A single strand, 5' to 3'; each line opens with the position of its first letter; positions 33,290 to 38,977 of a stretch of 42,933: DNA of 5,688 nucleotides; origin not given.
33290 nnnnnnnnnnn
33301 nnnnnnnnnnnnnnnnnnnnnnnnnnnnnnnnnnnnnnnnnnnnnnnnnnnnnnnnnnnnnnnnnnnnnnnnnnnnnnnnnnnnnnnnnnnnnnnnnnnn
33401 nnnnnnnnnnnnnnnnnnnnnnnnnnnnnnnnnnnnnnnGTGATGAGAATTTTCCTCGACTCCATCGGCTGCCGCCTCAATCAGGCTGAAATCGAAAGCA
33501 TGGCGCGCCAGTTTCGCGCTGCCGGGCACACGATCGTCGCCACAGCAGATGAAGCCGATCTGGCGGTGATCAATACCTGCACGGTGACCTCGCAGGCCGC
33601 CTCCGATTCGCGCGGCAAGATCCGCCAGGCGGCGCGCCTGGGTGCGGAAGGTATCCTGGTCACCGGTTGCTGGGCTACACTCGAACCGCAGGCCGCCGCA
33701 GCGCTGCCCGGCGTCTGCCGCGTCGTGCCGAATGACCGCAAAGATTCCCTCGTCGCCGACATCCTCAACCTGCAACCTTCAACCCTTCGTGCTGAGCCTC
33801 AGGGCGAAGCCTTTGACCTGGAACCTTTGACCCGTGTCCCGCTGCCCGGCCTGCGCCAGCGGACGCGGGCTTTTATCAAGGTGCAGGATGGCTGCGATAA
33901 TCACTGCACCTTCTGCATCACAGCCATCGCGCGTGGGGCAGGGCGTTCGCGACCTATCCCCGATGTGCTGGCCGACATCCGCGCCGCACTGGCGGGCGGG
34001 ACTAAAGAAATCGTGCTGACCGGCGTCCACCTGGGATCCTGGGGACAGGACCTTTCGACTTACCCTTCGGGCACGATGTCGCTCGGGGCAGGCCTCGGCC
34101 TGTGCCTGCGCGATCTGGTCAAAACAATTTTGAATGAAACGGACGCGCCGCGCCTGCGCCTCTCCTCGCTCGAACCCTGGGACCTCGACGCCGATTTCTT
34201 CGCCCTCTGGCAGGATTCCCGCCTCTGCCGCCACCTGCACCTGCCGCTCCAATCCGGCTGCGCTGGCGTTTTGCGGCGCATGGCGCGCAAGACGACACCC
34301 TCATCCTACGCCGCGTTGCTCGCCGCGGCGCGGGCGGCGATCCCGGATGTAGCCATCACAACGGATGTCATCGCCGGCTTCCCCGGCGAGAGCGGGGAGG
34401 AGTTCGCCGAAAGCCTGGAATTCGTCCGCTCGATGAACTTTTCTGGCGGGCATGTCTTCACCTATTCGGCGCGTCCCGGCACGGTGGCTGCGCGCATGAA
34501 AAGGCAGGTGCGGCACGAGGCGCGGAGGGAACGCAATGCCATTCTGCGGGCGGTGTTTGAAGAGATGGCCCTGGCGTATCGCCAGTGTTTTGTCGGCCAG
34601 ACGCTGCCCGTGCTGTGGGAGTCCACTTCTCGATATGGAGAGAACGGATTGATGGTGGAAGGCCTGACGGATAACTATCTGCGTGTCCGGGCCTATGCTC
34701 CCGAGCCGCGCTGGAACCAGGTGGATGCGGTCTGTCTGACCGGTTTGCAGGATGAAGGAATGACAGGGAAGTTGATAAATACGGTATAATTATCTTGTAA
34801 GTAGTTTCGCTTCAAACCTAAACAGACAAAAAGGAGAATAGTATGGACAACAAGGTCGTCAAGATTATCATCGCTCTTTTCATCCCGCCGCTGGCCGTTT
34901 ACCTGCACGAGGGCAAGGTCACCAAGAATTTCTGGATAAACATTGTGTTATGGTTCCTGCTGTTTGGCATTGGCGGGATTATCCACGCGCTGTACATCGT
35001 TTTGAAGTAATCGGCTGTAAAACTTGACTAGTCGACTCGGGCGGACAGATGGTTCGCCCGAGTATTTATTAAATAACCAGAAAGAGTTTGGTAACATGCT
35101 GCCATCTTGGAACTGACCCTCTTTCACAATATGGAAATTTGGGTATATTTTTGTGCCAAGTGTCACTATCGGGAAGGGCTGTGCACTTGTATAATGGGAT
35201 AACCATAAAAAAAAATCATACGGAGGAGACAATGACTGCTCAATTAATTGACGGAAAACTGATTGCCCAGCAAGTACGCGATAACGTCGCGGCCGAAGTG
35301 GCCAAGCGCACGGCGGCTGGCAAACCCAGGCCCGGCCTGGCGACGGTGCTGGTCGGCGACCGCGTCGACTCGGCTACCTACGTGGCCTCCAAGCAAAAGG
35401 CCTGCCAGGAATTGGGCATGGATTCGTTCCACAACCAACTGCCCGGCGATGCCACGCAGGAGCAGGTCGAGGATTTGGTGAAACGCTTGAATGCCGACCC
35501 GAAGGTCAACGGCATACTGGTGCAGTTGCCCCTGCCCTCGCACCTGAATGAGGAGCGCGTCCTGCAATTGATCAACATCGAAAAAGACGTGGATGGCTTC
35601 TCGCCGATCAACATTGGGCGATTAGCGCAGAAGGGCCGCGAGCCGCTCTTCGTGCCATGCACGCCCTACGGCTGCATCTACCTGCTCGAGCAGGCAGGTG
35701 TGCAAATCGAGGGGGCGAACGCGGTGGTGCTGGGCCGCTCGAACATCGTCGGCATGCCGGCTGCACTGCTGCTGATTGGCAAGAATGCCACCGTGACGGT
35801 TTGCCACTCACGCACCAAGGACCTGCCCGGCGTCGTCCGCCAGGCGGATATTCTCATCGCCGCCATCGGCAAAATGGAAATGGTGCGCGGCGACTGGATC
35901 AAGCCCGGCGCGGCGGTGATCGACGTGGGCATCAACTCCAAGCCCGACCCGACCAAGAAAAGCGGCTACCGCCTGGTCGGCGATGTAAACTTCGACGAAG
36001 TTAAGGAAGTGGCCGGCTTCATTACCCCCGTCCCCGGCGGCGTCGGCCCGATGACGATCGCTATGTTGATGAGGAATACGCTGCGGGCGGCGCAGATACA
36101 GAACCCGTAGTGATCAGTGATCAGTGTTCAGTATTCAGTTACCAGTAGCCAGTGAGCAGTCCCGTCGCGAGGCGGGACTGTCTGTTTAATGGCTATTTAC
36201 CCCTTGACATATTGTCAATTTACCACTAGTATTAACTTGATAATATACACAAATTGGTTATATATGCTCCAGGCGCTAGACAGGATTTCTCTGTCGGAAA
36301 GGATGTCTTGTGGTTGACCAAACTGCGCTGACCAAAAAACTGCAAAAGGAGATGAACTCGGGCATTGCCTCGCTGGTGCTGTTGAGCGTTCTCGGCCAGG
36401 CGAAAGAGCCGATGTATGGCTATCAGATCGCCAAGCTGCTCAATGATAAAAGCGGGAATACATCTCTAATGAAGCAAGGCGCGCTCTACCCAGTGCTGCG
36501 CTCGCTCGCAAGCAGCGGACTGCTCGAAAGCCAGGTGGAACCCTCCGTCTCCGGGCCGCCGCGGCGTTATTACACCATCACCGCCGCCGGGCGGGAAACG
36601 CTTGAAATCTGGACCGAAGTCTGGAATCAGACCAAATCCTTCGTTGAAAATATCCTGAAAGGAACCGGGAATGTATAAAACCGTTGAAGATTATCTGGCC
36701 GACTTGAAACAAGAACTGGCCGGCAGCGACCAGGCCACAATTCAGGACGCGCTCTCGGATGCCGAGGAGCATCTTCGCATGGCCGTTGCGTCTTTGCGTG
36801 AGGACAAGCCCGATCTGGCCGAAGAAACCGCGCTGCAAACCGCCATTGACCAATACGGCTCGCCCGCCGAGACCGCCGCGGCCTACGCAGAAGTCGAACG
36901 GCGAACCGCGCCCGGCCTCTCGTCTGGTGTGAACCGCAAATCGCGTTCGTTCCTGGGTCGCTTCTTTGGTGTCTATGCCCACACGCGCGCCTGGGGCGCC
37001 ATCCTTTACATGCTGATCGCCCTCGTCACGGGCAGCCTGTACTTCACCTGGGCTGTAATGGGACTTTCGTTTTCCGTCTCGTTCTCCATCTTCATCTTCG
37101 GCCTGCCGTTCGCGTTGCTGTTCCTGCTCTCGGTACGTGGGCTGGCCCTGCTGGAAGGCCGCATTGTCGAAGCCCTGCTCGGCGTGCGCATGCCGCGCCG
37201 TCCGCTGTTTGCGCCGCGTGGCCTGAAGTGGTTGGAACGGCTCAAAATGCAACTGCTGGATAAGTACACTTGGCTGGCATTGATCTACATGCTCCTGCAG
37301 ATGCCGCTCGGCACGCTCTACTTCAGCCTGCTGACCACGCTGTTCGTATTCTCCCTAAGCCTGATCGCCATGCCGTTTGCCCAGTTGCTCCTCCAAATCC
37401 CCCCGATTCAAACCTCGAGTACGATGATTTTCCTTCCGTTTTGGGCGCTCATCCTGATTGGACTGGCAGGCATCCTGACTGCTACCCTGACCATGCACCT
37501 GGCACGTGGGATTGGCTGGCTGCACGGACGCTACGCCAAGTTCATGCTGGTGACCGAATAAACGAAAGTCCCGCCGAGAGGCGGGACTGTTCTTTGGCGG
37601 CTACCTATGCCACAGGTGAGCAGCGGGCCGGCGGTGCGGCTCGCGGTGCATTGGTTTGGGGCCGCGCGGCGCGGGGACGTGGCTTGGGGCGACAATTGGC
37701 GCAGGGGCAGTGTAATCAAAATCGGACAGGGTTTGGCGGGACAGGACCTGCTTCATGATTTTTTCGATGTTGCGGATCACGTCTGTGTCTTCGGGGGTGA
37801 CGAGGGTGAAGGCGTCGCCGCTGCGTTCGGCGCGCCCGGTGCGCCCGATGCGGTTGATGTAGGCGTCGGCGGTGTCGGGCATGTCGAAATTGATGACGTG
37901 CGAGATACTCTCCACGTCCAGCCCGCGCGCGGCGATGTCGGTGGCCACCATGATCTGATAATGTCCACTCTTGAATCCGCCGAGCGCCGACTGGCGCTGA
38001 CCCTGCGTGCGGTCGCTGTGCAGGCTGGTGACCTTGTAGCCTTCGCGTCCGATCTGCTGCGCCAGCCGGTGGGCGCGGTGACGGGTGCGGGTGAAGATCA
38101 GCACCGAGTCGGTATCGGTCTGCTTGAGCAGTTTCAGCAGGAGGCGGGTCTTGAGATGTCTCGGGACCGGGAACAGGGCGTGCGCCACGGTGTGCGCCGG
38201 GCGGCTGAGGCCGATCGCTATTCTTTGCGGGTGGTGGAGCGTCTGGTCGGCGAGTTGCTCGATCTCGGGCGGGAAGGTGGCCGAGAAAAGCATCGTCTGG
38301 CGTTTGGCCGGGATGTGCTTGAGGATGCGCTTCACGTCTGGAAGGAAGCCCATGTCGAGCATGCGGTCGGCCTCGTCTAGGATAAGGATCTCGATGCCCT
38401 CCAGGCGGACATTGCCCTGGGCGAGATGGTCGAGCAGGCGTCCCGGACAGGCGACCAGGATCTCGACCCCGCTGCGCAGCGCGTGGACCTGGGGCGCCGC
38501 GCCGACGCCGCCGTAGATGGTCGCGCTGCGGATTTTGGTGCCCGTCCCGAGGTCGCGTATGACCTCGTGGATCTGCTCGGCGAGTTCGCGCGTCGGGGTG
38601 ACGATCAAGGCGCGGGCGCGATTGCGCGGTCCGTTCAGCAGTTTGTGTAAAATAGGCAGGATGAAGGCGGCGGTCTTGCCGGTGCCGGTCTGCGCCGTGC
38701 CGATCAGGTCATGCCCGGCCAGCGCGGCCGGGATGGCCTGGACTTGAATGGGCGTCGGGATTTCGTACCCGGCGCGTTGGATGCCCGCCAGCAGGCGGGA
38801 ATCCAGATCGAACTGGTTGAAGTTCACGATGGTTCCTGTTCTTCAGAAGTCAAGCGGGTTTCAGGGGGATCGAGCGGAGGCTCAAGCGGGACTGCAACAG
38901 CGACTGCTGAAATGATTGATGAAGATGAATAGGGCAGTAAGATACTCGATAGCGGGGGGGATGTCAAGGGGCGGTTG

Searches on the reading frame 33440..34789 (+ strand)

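Call 32: search_protein_families(library=pfam, proteins=[window:33440-34789:+], max_evalue=0.00001)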
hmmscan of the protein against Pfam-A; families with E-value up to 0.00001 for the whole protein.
window:33440-34789:+ (449 aa): 2 families
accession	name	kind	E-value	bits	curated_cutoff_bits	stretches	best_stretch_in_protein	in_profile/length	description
PF00919.26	UPF0004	-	8.5e-21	74.2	27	1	3-90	1-90/98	Uncharacterized protein family UPF0004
PF04055.27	Radical_SAM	-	8.5e-18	65.5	29.5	1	146-329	1-166/166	Radical SAM superfamily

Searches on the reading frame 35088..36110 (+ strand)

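Call 32: search_protein_families(library=pfam, proteins=[window:35088-36110:+], max_evalue=0.00001)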
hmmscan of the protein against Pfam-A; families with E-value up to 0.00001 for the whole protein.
window:35088-36110:+ (340 aa): 2 families
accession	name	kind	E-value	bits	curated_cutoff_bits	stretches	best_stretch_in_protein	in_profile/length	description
PF02882.25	THF_DHG_CYH_C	-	1.5e-69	232.8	27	1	173-338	2-159/160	Tetrahydrofolate dehydrogenase/cyclohydrolase, NAD(P)-binding domain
PF00763.28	THF_DHG_CYH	-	8.7e-41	139.2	32.8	1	54-169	1-115/115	Tetrahydrofolate dehydrogenase/cyclohydrolase, catalytic domain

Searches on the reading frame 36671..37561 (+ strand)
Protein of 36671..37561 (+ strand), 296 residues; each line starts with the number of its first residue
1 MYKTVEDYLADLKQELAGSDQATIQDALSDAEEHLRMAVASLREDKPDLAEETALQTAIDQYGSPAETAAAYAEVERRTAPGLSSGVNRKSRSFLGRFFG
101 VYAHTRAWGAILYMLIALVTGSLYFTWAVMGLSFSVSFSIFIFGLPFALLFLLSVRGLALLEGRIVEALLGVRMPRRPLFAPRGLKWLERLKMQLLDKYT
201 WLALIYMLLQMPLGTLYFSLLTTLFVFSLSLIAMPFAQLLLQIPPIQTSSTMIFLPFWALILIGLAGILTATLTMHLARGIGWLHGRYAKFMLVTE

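Call 32: search_protein_families(library=pfam, proteins=[window:36671-37561:+], max_evalue=0.00001)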
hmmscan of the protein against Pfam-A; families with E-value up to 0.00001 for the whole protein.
window:36671-37561:+ (296 aa): 1 family
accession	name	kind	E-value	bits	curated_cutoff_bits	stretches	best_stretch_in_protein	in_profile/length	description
PF13796.11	Sensor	-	4.4e-27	95.5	28.2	1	113-293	1-162/162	Putative sensor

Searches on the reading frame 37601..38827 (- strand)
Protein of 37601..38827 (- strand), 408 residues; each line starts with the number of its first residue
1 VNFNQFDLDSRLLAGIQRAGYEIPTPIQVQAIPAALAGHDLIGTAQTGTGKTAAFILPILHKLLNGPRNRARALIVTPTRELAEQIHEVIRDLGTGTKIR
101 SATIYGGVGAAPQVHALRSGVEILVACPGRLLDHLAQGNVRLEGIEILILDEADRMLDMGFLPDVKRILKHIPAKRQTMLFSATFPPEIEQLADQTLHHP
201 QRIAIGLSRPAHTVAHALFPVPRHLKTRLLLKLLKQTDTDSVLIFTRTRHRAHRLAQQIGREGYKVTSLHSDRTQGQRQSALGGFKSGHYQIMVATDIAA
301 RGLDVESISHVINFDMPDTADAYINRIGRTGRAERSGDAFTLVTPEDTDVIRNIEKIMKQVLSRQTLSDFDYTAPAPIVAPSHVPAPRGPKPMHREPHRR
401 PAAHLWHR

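Call 32: search_protein_families(library=pfam, proteins=[window:37601-38827:-], max_evalue=0.00001)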
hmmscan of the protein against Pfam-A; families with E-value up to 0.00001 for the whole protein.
window:37601-38827:- (408 aa): 4 families
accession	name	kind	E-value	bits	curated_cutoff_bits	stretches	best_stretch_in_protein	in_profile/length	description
PF00270.35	DEAD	-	3.4e-51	173.7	26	1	25-191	1-166/167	DEAD/DEAH box helicase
PF00271.37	Helicase_C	-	2.9e-31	108.4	23.5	1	226-333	2-109/110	Helicase conserved C-terminal domain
PF04851.21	ResIII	-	1.1e-07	32.4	22.5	1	44-185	29-162/164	Type III restriction enzyme, res subunit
PF13245.12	AAA_19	-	7e-06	26.7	25.1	0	28-178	1-120/134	AAA domain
